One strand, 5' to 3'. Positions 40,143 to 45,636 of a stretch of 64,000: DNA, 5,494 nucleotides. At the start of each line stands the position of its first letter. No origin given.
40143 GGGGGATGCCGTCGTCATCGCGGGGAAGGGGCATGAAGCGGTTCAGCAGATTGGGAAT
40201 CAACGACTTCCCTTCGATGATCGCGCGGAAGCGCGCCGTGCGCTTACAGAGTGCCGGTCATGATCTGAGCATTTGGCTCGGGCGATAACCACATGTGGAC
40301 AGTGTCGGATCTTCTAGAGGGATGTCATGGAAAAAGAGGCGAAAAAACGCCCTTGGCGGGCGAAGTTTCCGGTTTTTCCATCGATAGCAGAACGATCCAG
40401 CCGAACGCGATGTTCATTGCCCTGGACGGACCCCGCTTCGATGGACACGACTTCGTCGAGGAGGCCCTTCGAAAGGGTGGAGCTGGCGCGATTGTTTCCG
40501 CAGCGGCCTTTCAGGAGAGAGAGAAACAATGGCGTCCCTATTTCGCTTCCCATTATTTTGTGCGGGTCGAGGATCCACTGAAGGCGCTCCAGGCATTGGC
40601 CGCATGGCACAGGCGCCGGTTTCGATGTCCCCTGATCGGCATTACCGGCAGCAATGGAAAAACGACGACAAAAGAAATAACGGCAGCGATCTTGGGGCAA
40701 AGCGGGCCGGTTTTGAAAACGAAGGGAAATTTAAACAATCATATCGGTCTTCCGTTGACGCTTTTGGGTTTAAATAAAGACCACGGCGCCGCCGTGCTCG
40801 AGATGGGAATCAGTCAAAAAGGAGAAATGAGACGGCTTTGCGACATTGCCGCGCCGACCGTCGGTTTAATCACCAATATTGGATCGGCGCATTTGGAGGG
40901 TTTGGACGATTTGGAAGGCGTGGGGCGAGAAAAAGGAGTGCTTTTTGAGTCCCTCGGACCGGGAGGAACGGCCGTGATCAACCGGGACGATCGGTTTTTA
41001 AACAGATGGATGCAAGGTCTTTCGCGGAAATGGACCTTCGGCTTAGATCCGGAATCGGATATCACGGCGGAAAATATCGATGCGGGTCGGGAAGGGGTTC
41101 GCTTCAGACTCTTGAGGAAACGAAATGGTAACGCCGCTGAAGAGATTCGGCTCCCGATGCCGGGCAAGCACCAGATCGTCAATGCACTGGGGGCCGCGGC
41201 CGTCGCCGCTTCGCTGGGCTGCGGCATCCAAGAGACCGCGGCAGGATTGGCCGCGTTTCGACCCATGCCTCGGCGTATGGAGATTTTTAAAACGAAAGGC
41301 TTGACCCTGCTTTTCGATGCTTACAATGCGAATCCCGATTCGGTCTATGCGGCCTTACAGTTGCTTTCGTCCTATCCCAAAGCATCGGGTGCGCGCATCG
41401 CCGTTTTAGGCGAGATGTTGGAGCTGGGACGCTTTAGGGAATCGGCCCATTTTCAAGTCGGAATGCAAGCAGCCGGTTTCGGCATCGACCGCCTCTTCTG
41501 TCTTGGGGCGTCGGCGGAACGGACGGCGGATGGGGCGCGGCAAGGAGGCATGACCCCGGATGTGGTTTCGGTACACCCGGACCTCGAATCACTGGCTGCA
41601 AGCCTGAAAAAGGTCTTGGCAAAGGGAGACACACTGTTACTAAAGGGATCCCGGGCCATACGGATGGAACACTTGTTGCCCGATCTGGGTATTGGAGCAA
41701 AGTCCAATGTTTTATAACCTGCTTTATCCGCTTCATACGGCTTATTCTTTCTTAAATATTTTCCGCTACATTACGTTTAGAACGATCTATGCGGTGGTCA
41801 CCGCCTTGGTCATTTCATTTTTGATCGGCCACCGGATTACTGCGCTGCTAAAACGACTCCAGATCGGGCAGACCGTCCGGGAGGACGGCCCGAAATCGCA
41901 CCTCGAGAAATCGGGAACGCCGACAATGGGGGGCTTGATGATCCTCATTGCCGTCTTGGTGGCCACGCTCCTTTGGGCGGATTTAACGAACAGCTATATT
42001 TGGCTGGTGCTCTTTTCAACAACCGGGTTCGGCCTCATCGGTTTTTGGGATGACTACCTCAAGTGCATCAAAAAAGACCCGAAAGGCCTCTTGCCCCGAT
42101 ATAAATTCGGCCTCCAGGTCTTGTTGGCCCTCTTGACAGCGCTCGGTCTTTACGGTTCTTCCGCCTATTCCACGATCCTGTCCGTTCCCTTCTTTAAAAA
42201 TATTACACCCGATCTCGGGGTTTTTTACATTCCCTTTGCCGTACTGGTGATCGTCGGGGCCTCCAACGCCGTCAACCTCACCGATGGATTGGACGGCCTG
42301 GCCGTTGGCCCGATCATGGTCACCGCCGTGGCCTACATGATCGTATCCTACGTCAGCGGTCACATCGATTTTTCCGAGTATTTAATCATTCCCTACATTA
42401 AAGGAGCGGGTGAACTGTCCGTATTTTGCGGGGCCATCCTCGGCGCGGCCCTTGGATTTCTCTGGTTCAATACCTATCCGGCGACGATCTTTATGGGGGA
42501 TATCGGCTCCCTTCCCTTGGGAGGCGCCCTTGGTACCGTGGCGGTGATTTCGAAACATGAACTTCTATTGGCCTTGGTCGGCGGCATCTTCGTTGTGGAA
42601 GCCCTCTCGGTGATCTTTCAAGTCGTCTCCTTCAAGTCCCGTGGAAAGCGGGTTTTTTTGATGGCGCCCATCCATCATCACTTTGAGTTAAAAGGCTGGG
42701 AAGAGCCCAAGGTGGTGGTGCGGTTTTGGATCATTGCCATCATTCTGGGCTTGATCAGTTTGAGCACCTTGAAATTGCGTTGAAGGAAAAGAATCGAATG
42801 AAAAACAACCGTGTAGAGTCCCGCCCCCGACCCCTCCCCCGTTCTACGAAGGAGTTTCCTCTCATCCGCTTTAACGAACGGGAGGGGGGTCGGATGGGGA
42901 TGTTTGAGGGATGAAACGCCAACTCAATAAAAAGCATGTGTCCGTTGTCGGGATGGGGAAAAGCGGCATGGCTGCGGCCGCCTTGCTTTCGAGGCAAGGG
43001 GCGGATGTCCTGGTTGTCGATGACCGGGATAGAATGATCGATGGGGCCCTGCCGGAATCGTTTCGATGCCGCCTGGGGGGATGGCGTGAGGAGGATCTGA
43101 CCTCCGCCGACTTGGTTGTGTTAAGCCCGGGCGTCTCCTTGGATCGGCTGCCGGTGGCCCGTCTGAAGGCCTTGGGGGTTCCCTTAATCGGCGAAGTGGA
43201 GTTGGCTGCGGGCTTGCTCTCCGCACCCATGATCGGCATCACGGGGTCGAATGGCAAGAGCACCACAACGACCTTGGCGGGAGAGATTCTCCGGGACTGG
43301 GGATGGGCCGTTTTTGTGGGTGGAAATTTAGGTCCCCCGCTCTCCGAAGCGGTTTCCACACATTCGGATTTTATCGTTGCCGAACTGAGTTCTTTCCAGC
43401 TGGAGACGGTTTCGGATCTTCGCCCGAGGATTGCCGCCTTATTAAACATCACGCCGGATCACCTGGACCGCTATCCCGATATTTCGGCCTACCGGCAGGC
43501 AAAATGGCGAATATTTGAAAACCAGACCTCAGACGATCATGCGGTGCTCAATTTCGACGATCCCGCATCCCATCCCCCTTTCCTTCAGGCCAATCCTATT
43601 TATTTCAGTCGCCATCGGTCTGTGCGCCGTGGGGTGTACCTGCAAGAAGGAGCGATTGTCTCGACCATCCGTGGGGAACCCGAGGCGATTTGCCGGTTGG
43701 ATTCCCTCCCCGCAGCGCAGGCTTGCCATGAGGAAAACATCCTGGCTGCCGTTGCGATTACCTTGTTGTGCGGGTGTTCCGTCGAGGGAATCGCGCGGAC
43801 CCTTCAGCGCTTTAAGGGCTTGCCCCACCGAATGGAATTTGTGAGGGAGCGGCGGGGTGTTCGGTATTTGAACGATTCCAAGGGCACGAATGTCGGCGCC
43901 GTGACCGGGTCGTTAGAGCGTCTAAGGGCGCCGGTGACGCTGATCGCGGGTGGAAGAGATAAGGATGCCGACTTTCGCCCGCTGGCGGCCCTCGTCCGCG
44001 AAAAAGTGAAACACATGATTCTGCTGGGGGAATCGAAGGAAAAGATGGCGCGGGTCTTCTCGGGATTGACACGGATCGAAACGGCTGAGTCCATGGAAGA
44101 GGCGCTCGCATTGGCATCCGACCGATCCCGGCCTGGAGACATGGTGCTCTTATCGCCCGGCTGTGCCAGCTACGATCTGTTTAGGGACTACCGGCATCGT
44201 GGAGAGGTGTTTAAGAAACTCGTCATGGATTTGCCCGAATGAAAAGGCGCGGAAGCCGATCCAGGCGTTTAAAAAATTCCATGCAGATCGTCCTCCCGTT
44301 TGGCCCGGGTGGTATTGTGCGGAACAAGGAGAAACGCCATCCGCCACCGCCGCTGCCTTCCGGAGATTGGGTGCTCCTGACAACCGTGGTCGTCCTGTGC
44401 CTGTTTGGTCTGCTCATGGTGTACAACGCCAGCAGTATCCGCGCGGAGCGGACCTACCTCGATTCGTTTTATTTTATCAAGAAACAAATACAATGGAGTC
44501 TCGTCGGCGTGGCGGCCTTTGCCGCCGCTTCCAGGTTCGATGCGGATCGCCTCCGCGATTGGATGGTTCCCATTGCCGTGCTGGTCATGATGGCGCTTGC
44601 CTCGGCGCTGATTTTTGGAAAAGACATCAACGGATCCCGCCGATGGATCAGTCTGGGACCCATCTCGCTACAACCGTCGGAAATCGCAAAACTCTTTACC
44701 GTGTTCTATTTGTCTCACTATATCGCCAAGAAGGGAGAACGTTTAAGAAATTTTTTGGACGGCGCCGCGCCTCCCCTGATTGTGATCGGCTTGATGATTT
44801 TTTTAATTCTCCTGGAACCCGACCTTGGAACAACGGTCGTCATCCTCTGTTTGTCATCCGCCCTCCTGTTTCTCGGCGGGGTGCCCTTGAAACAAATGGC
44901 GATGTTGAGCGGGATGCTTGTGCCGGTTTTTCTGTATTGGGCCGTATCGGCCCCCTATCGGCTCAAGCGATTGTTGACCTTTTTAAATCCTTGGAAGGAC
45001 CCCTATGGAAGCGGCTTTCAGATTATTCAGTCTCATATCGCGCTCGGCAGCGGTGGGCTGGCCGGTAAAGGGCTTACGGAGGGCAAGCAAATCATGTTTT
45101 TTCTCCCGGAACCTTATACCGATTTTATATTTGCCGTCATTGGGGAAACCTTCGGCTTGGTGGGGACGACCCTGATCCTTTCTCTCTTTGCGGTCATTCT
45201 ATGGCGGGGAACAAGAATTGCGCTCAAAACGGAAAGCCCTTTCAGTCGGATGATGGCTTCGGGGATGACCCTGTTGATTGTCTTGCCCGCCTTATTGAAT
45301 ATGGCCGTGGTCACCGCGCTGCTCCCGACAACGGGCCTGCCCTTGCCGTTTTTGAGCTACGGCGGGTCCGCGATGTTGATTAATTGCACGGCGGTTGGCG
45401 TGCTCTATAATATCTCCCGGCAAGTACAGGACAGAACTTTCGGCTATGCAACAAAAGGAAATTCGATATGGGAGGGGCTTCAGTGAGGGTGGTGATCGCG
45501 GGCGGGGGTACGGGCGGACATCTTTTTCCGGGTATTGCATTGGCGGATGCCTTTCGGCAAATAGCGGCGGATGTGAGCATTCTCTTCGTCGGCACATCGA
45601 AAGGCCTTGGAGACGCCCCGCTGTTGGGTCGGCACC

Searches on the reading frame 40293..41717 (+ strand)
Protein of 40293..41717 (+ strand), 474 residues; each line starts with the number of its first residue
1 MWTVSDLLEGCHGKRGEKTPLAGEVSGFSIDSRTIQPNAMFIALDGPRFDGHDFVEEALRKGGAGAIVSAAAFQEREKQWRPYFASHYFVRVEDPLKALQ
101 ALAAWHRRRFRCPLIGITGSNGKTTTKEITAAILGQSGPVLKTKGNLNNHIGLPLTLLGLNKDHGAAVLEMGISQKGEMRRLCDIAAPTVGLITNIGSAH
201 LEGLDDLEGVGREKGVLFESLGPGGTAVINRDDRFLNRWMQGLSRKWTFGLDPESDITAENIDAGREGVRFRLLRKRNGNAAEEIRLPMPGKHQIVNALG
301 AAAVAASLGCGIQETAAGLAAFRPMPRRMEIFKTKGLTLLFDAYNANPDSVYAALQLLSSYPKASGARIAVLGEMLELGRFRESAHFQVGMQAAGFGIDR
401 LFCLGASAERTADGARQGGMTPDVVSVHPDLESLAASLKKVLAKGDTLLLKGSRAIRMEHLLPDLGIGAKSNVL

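Call 80: search_protein_families(library=ncbifam, proteins=[window:40293-41717:+], max_evalue=1e-40)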
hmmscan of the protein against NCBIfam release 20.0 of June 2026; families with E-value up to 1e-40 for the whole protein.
window:40293-41717:+ (474 aa): 5 families
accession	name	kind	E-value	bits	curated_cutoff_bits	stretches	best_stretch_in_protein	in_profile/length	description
TIGR01143.1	murF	subfamily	1.2e-123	413.1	288.6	1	30-465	1-418/418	UDP-N-acetylmuramoyl-tripeptide--D-alanyl-D-alanine ligase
NF008896.0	PRK11929.1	equivalog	4.1e-122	408.9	1023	1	21-465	523-956/965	bifunctional UDP-N-acetylmuramoyl-L-alanyl-D-glutamate--2,6-diaminopimelate ligase MurE/UDP-N-acetylmuramoyl-tripeptide--D-alanyl-D-alanine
NF008041.0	PRK10773.1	equivalog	9.1e-92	308.1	551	1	24-462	23-444/453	UDP-N-acetylmuramoyl-tripeptide--D-alanyl-D-alanine ligase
NF010693.0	PRK14093.1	equivalog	1.6e-73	248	544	1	1-462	6-461/479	UDP-N-acetylmuramoylalanyl-D-glutamyl-2,6-diaminopimelate--D-alanyl-D-alanine ligase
NF008897.0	PRK11930.1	equivalog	1e-67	228.9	804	1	24-465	23-453/822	bifunctional UDP-N-acetylmuramoyl-tripeptide:D-alanyl-D-alanine ligase/alanine racemase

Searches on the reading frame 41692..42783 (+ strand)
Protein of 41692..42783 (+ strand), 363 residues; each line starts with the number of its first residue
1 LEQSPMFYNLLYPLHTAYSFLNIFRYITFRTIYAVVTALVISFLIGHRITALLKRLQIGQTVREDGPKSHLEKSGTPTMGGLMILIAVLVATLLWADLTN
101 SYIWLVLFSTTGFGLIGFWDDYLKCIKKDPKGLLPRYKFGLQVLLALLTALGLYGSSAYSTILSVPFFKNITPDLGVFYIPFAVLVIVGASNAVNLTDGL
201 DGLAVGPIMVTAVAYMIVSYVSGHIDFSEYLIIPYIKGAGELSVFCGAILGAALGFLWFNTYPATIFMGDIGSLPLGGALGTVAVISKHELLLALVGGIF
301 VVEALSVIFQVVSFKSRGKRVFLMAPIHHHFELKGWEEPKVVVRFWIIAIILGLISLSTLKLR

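Call 80: search_protein_families(library=ncbifam, proteins=[window:41692-42783:+], max_evalue=1e-40)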
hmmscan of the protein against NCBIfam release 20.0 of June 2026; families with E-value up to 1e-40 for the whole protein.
window:41692-42783:+ (363 aa): 1 family
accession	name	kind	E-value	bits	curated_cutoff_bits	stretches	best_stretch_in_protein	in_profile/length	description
TIGR00445.1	mraY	equivalog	3.4e-131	437.5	192.05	1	42-363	1-321/321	phospho-N-acetylmuramoyl-pentapeptide-transferase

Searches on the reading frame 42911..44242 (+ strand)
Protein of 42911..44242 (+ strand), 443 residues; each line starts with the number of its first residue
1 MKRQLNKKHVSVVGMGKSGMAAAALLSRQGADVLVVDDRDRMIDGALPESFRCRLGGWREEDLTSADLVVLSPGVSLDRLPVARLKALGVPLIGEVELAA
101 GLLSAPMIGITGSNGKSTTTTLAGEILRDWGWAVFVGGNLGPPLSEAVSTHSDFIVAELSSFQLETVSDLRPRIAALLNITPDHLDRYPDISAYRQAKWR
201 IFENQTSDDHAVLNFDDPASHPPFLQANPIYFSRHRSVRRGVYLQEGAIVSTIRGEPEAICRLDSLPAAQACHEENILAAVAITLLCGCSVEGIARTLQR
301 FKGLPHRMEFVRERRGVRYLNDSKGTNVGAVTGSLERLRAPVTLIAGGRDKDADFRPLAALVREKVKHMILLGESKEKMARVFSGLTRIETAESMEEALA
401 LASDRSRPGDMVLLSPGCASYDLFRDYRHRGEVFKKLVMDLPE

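Call 80: search_protein_families(library=ncbifam, proteins=[window:42911-44242:+], max_evalue=1e-40)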
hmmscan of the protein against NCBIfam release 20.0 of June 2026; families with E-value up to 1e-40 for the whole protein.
window:42911-44242:+ (443 aa): 1 family
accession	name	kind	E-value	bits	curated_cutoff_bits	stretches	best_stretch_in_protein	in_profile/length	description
TIGR01087.1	murD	equivalog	1.9e-122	409.6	211.95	1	9-438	1-439/441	UDP-N-acetylmuramoyl-L-alanine--D-glutamate ligase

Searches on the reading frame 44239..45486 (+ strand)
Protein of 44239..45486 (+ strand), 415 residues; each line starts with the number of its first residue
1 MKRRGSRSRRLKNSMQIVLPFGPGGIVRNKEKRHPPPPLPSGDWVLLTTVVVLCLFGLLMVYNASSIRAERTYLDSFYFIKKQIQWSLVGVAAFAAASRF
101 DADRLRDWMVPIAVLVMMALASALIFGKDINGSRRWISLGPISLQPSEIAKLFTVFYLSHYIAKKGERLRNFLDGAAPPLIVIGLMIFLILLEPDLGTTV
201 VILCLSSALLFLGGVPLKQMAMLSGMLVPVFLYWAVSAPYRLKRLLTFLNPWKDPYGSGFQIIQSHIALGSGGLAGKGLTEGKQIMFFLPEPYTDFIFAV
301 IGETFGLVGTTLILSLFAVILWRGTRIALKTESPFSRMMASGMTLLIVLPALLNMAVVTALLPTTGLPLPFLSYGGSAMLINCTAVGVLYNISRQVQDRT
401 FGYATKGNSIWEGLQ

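Call 80: search_protein_families(library=ncbifam, proteins=[window:44239-45486:+], max_evalue=1e-40)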
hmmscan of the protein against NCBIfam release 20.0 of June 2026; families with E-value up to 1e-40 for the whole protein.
window:44239-45486:+ (415 aa): 6 families
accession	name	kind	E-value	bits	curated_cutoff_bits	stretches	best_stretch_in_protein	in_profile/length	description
TIGR02614.1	ftsW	equivalog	3.1e-115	385.1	337.5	1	43-395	1-356/357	putative lipid II flippase FtsW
TIGR02615.1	spoVE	exception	1.4e-107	360.2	448.8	1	43-394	1-354/354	stage V sporulation protein E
TIGR02210.1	rodA_shape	equivalog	3.4e-99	332.3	336.7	1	43-395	1-355/357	rod shape-determining protein RodA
NF008042.0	PRK10774.1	equivalog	7.3e-72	242.6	493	1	43-393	36-389/405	cell division protein FtsW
NF008060.0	PRK10794.1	equivalog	1.5e-57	195.2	590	1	45-393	19-360/370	peptidoglycan glycosyltransferase MrdB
NF037961.1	RodA_shape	subfamily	3.8e-55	187.9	150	0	258-381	272-396/415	rod shape-determining protein RodA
